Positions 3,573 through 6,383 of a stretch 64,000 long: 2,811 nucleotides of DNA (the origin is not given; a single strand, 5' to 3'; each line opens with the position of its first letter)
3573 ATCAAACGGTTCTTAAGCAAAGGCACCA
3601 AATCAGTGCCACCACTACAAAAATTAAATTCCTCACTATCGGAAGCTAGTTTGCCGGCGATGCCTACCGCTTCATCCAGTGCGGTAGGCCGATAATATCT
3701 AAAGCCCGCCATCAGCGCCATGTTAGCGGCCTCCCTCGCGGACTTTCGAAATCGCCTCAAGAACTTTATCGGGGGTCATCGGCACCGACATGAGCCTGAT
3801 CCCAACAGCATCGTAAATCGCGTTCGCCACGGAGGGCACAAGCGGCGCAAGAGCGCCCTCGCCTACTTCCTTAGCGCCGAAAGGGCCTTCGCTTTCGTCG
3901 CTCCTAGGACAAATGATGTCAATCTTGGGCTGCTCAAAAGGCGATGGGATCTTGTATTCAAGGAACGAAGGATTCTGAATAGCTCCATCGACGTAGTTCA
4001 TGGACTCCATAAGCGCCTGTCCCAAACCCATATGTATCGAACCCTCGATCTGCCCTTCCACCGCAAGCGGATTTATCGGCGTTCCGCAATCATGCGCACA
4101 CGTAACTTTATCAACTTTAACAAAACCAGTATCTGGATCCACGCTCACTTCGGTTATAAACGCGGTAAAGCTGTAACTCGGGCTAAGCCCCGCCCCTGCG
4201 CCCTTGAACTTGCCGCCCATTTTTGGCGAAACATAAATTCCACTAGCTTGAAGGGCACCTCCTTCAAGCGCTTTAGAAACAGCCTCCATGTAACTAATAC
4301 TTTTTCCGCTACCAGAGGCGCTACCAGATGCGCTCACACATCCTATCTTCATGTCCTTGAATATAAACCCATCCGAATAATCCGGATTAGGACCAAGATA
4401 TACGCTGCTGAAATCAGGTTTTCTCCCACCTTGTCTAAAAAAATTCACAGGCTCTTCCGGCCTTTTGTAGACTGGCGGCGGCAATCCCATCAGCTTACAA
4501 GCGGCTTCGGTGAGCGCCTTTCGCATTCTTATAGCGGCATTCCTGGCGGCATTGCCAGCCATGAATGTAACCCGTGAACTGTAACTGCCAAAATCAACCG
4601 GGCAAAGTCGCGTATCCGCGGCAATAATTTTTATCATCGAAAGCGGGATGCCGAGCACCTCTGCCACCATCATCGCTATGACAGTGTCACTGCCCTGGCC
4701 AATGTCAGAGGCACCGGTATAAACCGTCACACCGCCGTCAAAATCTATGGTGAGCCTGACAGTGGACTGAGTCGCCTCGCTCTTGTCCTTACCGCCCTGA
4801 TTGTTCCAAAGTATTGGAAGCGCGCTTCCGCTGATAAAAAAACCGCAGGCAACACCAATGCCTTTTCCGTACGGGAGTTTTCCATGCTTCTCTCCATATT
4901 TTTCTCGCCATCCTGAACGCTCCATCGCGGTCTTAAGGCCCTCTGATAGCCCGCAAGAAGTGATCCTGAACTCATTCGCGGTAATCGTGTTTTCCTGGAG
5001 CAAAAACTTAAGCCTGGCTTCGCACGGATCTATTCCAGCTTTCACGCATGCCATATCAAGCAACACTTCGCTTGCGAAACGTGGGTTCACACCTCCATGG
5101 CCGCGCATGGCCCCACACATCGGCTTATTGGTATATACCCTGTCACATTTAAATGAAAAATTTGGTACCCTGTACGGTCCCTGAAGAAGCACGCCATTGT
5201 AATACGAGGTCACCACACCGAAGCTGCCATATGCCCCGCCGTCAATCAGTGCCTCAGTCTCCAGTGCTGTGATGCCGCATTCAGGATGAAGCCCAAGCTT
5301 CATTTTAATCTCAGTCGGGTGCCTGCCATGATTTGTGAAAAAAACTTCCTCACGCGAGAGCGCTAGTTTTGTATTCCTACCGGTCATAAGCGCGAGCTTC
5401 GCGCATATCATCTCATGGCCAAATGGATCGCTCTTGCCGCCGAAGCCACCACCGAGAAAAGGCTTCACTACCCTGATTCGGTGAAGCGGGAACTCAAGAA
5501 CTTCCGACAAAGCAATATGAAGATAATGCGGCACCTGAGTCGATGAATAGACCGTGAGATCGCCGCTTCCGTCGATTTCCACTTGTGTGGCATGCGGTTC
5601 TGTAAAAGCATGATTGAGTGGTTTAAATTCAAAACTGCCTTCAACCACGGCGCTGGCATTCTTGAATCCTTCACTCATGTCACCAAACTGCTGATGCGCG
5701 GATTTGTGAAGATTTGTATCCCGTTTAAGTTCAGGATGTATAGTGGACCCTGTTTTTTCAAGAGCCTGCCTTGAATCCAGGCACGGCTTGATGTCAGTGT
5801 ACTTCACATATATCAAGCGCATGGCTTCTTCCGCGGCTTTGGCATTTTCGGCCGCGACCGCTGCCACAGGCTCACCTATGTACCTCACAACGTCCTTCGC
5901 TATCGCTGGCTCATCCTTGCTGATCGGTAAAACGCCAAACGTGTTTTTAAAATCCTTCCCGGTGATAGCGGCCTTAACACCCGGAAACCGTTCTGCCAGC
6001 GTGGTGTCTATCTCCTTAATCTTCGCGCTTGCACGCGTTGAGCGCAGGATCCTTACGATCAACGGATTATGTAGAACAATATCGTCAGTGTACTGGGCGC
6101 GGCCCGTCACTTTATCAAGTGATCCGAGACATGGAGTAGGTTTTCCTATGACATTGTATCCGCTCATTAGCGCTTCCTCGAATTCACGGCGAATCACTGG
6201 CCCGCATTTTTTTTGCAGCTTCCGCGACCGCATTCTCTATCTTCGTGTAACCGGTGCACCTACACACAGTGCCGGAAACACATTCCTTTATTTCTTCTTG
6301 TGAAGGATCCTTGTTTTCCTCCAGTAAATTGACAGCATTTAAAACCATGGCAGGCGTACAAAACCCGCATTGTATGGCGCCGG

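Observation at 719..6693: hcrCAB-type molybdo-reductase genes co-operonic with a lone HgdB-like subunit and an HgdC-like ATPase activase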

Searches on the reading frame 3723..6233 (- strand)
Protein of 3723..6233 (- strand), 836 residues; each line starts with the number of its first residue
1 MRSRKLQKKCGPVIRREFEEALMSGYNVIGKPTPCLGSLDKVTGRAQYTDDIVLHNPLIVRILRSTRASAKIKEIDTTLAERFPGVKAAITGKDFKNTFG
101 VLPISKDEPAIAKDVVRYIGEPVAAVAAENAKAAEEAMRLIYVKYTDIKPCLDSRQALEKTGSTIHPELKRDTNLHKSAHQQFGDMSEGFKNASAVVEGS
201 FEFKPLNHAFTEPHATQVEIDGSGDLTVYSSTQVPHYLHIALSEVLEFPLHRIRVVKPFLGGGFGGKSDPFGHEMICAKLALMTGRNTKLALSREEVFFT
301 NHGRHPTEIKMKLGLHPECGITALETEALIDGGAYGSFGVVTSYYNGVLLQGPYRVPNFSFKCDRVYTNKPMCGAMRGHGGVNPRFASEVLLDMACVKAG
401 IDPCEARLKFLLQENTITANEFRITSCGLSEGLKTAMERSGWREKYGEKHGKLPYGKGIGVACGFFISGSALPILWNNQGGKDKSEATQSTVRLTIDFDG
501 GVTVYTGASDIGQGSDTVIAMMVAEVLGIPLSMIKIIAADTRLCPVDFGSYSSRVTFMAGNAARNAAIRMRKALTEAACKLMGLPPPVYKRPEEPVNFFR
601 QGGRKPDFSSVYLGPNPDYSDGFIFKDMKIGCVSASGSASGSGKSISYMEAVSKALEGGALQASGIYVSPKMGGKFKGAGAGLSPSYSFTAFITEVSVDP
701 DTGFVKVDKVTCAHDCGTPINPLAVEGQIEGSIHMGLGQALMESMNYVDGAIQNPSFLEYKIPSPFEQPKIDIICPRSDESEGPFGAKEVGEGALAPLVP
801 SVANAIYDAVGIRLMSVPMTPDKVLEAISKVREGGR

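Call 5: search_protein_families(library=pfam, proteins=[window:3723-6233:-])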
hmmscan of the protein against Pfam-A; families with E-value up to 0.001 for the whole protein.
window:3723-6233:- (836 aa): 3 families
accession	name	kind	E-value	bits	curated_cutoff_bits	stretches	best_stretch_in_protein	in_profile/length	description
PF02738.23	MoCoBD_1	-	7.1e-68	228.8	27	1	174-409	8-242/244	Molybdopterin cofactor-binding domain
PF20256.3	MoCoBD_2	-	2.7e-67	227.7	27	2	436-586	2-144/283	Molybdopterin cofactor-binding domain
PF01315.27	Ald_Xan_dh_C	-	6.6e-26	91.2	31.3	1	43-147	1-108/110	Aldehyde oxidase and xanthine dehydrogenase, a/b hammerhead domain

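Call 7: search_protein_families(library=ncbifam, proteins=[window:3723-6233:-], max_evalue=0.00001)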
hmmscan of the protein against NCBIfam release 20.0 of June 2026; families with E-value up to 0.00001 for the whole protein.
window:3723-6233:- (836 aa): 13 families
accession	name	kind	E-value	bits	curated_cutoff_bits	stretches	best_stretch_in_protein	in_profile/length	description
TIGR03194.1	4hydrxCoA_A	equivalog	1.8e-235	783.9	994.55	2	34-584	2-539/746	4-hydroxybenzoyl-CoA reductase subunit alpha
NF043082.1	XdhA_XDHase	equivalog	3.3e-143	478.5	780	2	29-583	1-554/758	xanthine dehydrogenase subunit XdhA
NF007426.0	PRK09970.1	equivalog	5.9e-140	467.7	916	2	26-582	3-556/761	xanthine dehydrogenase molybdenum-binding subunit XdhA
TIGR03196.1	pucD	equivalog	1e-112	378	783.65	2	29-593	3-561/763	xanthine dehydrogenase subunit D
NF041018.1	glyceraldDH_alpha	equivalog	4.5e-101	339.4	790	2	29-583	3-552/741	glyceraldehyde dehydrogenase subunit alpha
TIGR03311.1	Se_dep_XDH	equivalog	2.4e-94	317.1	830.45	2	27-577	160-681/848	selenium-dependent xanthine dehydrogenase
NF045668.1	pterin_aldehy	equivalog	7.4e-88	295.6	1100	2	17-576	163-720/905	molybdopterin-dependent aldehyde oxidoreductase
NF040766.1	CODH_aero_grp5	exception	1.6e-87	294.5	950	2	41-578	17-557/785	aerobic carbon-monoxide dehydrogenase large subunit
TIGR03313.1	Se_sel_red_Mo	hypoth_equivalog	5.1e-86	289.2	1101.9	3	173-584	351-755/951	molybdopterin-dependent oxidoreductase Mo/Fe-S-binding subunit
NF041671.1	peri_hyde_PaoC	equivalog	1.3e-77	261.8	1180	2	24-576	13-535/735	aldehyde oxidoreductase molybdenum-binding subunit PaoC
TIGR02416.1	CO_dehy_Mo_lg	equivalog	3e-75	253.8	991.15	2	42-576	6-562/770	aerobic carbon-monoxide dehydrogenase large subunit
TIGR02965.1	xanthine_xdhB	equivalog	1.2e-73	248.5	849.5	2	40-582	12-540/758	xanthine dehydrogenase molybdopterin binding subunit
TIGR02969.1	mam_aldehyde_ox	subfamily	1.4e-48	165.3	1912.3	2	27-574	574-1102/1330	aldehyde oxidase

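Call 46: search_solved_structures(query=window:3723-6167:-, max_evalue=1e-30, show_alignments=1)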
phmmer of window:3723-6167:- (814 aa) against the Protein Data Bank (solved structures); distinct sequences matched with E-value up to 1e-30: 40.
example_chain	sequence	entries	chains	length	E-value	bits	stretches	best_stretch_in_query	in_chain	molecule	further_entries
1rm6_A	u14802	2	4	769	1.3e-169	569.6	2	4-560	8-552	4-hydroxybenzoyl-CoA reductase alpha subunit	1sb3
8uem_A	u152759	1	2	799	2.9e-73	250.9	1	20-550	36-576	Carbon monoxide dehydrogenase (Large chain), CoxL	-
7dqx_A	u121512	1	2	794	4.3e-73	250.3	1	20-560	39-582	6-hydroxypseudooxynicotine dehydrogenase complex subunit gamma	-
1t3q_B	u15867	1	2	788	3.4e-65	224.2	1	20-555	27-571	quinoline 2-oxidoreductase large subunit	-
3hrd_A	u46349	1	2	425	6.2e-61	210.1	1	3-418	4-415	Nicotinate dehydrogenase large molybdopterin subunit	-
1sij_A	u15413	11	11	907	1.1e-55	192.8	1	11-552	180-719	Aldehyde oxidoreductase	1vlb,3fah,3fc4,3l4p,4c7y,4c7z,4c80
4zoh_A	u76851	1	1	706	4e-55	190.9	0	7-392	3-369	Putative oxidoreductase molybdopterin-binding subunit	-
1n5w_B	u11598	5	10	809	3.1e-54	188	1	21-551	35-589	Carbon monoxide dehydrogenase large chain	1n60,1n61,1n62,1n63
1zxi_B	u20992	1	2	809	4.2e-54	187.5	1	21-551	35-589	Carbon monoxide dehydrogenase large chain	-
5g5h_C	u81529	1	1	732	5.1e-54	187.3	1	5-551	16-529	Aldehyde oxidoreductase molybdenum-binding subunit PaoC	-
5g5g_C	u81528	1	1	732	6.6e-54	186.9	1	5-551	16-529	PUTATIVE XANTHINE DEHYDROGENASE YAGS FAD-BINDING SUBUNIT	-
1dgj_A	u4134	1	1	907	1.3e-53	185.9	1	8-546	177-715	ALDEHYDE OXIDOREDUCTASE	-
1fiq_C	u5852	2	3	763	2.8e-52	181.5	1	6-550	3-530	XANTHINE OXIDASE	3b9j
3sr6_C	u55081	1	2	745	3e-52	181.4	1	6-550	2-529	Xanthine dehydrogenase/oxidase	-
3etr_C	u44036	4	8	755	3.2e-52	181.3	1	6-550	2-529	Xanthine dehydrogenase/oxidase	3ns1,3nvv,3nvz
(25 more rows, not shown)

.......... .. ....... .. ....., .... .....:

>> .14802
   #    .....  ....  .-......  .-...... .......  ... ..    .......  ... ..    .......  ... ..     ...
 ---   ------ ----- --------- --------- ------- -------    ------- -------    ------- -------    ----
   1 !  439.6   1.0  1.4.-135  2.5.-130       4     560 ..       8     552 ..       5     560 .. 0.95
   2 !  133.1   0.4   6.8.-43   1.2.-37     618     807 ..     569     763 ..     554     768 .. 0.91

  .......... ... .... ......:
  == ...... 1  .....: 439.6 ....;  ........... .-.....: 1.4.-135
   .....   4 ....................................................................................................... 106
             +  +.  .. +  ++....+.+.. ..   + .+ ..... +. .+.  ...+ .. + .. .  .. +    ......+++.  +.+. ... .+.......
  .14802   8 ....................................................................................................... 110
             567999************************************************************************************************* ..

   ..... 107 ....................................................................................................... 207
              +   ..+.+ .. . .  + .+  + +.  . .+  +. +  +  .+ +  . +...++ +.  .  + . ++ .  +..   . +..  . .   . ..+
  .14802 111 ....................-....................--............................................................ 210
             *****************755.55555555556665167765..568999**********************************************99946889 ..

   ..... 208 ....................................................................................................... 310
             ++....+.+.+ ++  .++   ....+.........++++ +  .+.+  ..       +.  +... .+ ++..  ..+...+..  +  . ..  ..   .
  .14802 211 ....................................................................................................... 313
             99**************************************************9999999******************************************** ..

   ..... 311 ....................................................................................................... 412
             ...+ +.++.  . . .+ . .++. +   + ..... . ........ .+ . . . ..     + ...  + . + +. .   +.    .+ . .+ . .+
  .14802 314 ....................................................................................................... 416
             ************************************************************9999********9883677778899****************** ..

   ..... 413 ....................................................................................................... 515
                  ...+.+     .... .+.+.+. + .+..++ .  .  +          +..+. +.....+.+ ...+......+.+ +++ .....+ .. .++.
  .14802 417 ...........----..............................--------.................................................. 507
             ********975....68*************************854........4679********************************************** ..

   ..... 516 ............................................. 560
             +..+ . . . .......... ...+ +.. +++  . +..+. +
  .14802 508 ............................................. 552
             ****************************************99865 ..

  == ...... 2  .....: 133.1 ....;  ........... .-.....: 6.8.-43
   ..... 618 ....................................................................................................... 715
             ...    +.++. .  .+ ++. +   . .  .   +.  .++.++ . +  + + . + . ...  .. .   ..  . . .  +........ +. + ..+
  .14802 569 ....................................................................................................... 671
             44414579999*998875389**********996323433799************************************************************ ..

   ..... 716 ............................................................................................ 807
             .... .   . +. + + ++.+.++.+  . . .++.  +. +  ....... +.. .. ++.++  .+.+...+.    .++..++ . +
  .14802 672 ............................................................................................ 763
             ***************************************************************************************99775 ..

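Call 69: find_homologous_proteins(query=window:3723-6167:-, max_evalue=1e-50)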
Query window:3723-6167:- (814 aa): 7634 proteins with E <= 1e-50 among 8000 candidates; the best 120 are listed.
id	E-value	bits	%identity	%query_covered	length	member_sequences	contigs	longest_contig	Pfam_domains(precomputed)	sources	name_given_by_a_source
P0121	0.0e+0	1864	100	100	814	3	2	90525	PF02738.24,PF20256.4,PF01315.28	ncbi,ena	-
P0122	0.0e+0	1304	71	99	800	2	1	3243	PF02738.24,PF20256.4,PF01315.28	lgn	-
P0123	0.0e+0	1279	69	100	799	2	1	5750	PF02738.24,PF20256.4,PF01315.28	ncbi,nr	ncbi:MAG: molybdopterin-dependent oxidoreductase [Deltaproteobacteria bacterium]|nr:molybdopterin-de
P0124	0.0e+0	1271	70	99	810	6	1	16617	PF02738.24,PF20256.4,PF01315.28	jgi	jgi:CO/xanthine dehydrogenase Mo-binding subunit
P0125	0.0e+0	1260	69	100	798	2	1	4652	PF02738.24,PF20256.4,PF01315.28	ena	-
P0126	0.0e+0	1256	69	99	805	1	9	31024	PF02738.24,PF20256.4,PF01315.28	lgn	-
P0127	0.0e+0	1236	67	100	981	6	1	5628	PF02738.24,PF20256.4,PF01799.26,PF00111.33,PF01315.28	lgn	-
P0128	0.0e+0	1228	67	100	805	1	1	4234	PF02738.24,PF20256.4,PF01315.28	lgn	-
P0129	0.0e+0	1228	68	99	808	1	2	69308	PF02738.24,PF20256.4,PF01315.28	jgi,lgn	-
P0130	0.0e+0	1228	67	100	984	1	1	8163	PF02738.24,PF20256.4,PF01799.26,PF00111.33,PF01315.28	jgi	jgi:4-hydroxybenzoyl-CoA reductase subunit alpha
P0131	0.0e+0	1226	68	99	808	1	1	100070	PF02738.24,PF20256.4,PF01315.28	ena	-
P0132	0.0e+0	1226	66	100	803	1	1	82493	PF02738.24,PF20256.4,PF01315.28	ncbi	-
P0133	0.0e+0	1222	67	99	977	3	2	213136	PF02738.24,PF20256.4,PF01799.26,PF01315.28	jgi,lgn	-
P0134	0.0e+0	1222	67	100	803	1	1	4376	PF02738.24,PF20256.4,PF01315.28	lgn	-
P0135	0.0e+0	1222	67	100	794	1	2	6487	PF02738.24,PF20256.4,PF01315.28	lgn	-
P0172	0.0e+0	1183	66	99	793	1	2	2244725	PF02738.24,PF20256.4,PF01315.28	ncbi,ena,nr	ncbi:MAG: molybdopterin-dependent oxidoreductase [Bdellovibrionaceae bacterium]|nr:molybdopterin-dep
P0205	0.0e+0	1122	62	100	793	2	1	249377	PF02738.24,PF20256.4,PF01315.28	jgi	jgi:4-hydroxybenzoyl-CoA reductase subunit alpha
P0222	1.4e-255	869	52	99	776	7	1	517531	PF02738.24,PF20256.4,PF01315.28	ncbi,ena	-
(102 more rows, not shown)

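Call 70: find_encoding_contigs(protein=P0172, flank=10000, max_places=1)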
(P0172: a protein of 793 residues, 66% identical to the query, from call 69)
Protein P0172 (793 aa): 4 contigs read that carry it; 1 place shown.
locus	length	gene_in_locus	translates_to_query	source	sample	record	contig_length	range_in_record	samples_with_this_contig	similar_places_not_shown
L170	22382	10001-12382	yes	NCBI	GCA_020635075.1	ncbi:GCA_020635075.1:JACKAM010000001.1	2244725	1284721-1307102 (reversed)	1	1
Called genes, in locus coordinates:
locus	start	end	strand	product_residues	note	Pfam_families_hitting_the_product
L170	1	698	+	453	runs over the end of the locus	PF01869:BcrAD_BadFG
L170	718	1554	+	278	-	PF01869:BcrAD_BadFG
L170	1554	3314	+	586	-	PF00501:AMP-binding, PF23562:AMP-binding_C_3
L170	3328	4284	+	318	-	PF02558:ApbA, PF03446:NAD_binding_2 (faint), PF08546:ApbA_C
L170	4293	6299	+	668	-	PF02737:3HCDH_N, PF00725:3HCDH, PF00378:ECH_1, PF16113:ECH_2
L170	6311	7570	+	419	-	PF00108:Thiolase_N, PF02803:Thiolase_C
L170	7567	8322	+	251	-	PF00106:adh_short, PF08659:KR, PF23441:SDR (weak), PF13561:adh_short_C2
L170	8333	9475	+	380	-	PF00108:Thiolase_N, PF00109:ketoacyl-synt (weak), PF02803:Thiolase_C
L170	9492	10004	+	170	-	PF00111:Fer2 (weak), PF01799:Fer2_2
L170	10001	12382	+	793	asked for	PF01315:Ald_Xan_dh_C, PF02738:MoCoBD_1, PF20256:MoCoBD_2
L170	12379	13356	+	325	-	PF00941:FAD_binding_5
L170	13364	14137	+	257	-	PF02625:XdhC_CoxI, PF13478:XdhC_C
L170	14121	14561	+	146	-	PF01814:Hemerythrin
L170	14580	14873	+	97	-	PF10006:DUF2249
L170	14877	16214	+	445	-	-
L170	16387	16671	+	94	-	PF00037:Fer4 (weak), PF13187:Fer4_9 (faint)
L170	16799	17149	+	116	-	PF00507:Oxidored_q4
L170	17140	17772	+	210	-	PF01058:Oxidored_q6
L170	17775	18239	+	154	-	PF00329:Complex1_30kDa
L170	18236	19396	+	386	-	PF00346:Complex1_49kDa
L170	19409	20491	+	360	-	PF00146:NADHdh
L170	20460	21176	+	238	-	PF13484:Fer4_16 (faint), PF13237:Fer4_10 (faint), PF14697:Fer4_21, PF12838:Fer4_7, PF00037:Fer4 (weak)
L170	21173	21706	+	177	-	PF00499:Oxidored_q3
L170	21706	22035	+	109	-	PF00420:Oxidored_q2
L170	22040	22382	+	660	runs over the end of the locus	PF00662:Proton_antipo_N, PF00361:Proton_antipo_M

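Call 71: find_encoding_contigs(protein=P0133, flank=10000, max_places=1)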
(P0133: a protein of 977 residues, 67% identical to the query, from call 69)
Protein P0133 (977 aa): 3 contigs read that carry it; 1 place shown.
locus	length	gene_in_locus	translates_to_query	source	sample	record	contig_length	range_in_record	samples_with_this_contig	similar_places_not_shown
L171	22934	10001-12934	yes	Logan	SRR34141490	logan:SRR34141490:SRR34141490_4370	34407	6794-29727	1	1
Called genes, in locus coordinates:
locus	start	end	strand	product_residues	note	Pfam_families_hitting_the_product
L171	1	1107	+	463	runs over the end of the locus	PF01869:BcrAD_BadFG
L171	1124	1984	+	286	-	PF01869:BcrAD_BadFG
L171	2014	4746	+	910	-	PF00501:AMP-binding, PF23562:AMP-binding_C_3 (weak), PF02558:ApbA, PF03807:F420_oxidored (faint), PF08546:ApbA_C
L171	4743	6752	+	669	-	PF02737:3HCDH_N, PF00725:3HCDH, PF00378:ECH_1, PF16113:ECH_2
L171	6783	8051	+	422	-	PF00108:Thiolase_N, PF02803:Thiolase_C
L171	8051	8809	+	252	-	PF00106:adh_short, PF23441:SDR (faint), PF08659:KR, PF13561:adh_short_C2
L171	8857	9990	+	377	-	PF00108:Thiolase_N, PF00109:ketoacyl-synt (weak), PF02803:Thiolase_C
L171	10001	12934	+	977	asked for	PF01799:Fer2_2, PF01315:Ald_Xan_dh_C, PF02738:MoCoBD_1, PF20256:MoCoBD_2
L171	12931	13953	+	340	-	PF00941:FAD_binding_5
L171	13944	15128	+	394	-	PF06050:HGD-D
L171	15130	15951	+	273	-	PF01869:BcrAD_BadFG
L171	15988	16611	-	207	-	PF12804:NTP_transf_3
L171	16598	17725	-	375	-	PF02625:XdhC_CoxI, PF13478:XdhC_C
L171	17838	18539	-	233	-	PF14561:TPR_20 (faint), PF13424:TPR_12 (faint), PF13431:TPR_17 (faint), PF14559:TPR_19 (faint), PF23914:TPR_CcmH_CycH (faint), PF00515:TPR_1 (faint), PF07719:TPR_2 (faint), PF13432:TPR_16 (weak), +5 more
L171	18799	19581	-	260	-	PF00378:ECH_1, PF16113:ECH_2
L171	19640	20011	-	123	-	PF07238:PilZ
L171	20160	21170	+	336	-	PF07992:Pyr_redox_2, PF13434:Lys_Orn_oxgnase (faint), PF13738:Pyr_redox_3, PF00070:Pyr_redox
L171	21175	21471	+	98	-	PF09723:Zn_ribbon_8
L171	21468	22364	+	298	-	PF13519:VWA_2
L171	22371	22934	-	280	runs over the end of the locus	PF00303:Thymidylat_synt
